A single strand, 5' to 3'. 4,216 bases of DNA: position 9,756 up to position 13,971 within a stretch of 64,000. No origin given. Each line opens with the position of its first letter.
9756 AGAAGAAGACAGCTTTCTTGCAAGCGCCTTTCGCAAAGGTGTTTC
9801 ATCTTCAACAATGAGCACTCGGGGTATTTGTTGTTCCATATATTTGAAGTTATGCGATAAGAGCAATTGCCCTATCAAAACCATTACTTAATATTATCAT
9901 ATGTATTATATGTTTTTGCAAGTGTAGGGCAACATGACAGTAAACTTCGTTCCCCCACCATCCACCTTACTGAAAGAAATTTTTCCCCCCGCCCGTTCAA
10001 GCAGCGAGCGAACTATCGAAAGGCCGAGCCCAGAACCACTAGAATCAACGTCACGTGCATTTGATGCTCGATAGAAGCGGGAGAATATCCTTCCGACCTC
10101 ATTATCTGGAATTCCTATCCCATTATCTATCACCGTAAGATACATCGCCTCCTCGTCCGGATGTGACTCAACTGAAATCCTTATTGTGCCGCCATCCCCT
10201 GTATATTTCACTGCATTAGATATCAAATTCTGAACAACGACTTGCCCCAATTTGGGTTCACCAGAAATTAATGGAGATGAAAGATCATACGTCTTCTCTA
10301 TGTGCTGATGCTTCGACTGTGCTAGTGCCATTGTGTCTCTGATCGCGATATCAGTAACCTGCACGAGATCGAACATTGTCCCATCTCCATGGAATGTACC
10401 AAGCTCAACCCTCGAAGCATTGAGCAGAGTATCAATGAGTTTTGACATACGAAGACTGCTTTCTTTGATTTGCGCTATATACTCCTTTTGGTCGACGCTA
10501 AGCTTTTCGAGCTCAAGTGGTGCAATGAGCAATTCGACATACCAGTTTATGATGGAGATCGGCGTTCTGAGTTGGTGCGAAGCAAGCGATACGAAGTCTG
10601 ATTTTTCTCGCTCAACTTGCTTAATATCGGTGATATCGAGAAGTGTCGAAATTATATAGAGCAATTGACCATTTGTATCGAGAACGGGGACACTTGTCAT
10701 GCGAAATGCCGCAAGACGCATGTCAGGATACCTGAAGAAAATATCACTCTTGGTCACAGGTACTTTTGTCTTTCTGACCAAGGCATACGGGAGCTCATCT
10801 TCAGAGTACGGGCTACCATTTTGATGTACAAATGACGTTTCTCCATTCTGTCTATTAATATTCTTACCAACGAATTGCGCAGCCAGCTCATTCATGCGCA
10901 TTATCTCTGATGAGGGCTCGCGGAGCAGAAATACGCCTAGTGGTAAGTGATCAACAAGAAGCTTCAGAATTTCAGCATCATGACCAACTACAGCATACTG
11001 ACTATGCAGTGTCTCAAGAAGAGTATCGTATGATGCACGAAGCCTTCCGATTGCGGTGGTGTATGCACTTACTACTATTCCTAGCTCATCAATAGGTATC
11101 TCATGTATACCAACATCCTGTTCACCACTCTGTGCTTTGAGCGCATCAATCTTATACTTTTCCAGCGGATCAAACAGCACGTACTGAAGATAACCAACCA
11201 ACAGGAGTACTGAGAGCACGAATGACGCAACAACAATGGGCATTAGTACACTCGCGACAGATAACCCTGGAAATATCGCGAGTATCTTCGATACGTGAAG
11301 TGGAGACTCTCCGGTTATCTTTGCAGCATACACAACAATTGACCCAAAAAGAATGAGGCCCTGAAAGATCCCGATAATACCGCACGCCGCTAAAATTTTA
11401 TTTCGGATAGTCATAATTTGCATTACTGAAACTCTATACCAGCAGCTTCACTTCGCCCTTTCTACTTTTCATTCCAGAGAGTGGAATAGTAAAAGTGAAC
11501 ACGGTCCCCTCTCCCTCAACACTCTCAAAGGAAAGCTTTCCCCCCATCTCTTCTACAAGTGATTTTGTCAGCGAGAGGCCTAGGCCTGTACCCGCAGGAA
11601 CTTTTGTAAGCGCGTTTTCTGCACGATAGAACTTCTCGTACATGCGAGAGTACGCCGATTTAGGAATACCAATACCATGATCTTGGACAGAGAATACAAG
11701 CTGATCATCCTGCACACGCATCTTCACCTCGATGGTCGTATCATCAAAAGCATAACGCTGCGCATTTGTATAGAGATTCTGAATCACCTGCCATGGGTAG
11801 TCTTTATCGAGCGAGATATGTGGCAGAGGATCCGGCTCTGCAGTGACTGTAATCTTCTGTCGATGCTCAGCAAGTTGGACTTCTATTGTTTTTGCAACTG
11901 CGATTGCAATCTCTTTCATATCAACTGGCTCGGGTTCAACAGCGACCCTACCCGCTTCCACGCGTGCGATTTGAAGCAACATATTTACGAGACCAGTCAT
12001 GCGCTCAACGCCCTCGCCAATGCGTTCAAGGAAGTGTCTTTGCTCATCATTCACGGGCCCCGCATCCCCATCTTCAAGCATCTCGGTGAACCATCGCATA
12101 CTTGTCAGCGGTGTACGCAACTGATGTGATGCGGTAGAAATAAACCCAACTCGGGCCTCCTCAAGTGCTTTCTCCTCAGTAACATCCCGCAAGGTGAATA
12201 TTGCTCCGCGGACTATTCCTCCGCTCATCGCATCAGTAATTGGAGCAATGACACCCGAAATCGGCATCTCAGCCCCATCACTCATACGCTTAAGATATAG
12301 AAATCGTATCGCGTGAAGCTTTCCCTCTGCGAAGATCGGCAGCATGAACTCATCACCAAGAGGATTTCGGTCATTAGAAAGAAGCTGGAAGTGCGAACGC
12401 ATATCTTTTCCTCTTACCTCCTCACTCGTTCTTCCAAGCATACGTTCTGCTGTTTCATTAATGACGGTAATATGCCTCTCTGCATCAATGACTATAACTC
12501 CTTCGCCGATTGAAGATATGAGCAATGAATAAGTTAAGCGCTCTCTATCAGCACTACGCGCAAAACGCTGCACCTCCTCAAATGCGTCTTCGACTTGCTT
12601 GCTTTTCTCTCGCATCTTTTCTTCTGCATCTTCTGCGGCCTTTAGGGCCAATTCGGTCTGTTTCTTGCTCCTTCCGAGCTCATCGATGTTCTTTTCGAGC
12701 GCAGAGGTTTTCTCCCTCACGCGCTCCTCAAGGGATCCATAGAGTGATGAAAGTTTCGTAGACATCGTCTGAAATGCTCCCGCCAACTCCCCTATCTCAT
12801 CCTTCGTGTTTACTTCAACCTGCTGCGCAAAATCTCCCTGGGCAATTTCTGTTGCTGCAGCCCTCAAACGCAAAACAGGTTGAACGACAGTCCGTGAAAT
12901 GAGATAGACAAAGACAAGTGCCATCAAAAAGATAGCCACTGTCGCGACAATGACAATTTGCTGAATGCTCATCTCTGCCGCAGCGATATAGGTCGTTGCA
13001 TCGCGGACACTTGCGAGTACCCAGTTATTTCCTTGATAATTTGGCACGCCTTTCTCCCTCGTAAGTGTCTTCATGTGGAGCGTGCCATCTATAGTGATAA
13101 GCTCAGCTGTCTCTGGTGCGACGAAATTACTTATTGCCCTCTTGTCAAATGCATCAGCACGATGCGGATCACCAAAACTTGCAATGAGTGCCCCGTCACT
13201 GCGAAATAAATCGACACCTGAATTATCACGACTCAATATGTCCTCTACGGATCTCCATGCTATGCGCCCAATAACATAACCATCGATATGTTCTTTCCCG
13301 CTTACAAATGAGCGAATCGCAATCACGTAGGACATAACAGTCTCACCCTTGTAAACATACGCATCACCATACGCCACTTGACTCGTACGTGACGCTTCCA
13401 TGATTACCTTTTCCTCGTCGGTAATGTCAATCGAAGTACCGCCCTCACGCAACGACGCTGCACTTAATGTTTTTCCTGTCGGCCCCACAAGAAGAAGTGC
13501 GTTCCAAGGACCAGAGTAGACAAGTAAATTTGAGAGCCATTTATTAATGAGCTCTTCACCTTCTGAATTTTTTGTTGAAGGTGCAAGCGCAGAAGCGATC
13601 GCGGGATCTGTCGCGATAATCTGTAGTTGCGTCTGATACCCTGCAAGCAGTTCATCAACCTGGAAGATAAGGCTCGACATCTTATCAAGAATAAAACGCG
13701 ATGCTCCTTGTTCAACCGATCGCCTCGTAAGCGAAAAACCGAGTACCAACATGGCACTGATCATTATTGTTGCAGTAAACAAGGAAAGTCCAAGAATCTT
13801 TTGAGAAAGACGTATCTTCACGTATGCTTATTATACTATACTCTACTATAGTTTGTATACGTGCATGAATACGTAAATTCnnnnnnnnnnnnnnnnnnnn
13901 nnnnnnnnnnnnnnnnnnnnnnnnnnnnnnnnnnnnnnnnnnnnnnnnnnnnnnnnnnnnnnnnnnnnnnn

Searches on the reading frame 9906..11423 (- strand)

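Call 69: search_protein_families(library=pfam, proteins=[window:9906-11423:-], max_evalue=0.001)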
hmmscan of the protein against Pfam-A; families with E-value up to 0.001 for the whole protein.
window:9906-11423:- (505 aa): 3 families
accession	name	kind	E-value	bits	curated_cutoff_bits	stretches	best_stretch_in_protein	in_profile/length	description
PF02518.31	HATPase_c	-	2.7e-29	102.3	26.4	1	394-500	7-109/111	Histidine kinase-, DNA gyrase B-, and HSP90-like ATPase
PF00512.31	HisKA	-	1.5e-14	54.2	26.9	1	274-341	2-65/66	His Kinase A (phospho-acceptor) domain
PF13589.12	HATPase_c_3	-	0.00053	20.5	25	0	395-467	5-76/137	Histidine kinase-, DNA gyrase B-, and HSP90-like ATPase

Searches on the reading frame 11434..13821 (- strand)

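Call 69: search_protein_families(library=pfam, proteins=[window:11434-13821:-], max_evalue=0.001)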
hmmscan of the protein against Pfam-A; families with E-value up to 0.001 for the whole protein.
window:11434-13821:- (795 aa): 8 families
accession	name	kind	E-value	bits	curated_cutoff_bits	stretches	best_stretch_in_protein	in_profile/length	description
PF02518.31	HATPase_c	-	3.2e-26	92.4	26.4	1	676-782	6-110/111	Histidine kinase-, DNA gyrase B-, and HSP90-like ATPase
PF00512.31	HisKA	-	3e-18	66.1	26.9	1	558-624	3-66/66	His Kinase A (phospho-acceptor) domain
PF00672.30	HAMP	-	1.7e-15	57.5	25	1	307-358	1-52/53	HAMP domain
PF13426.13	PAS_9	-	1.3e-12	48.3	27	1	440-549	2-103/103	PAS domain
PF08448.16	PAS_4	-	5e-08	33.6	23.1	1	437-551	3-109/110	PAS fold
PF00989.32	PAS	-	5.5e-07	30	22.6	1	431-475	3-47/113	PAS fold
PF13188.13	PAS_8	-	2.1e-05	24.7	21.8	1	431-486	3-55/65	PAS domain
PF13581.12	HATPase_c_2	-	2.7e-05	24.6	27.4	1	684-778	40-126/127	Histidine kinase-like ATPase domain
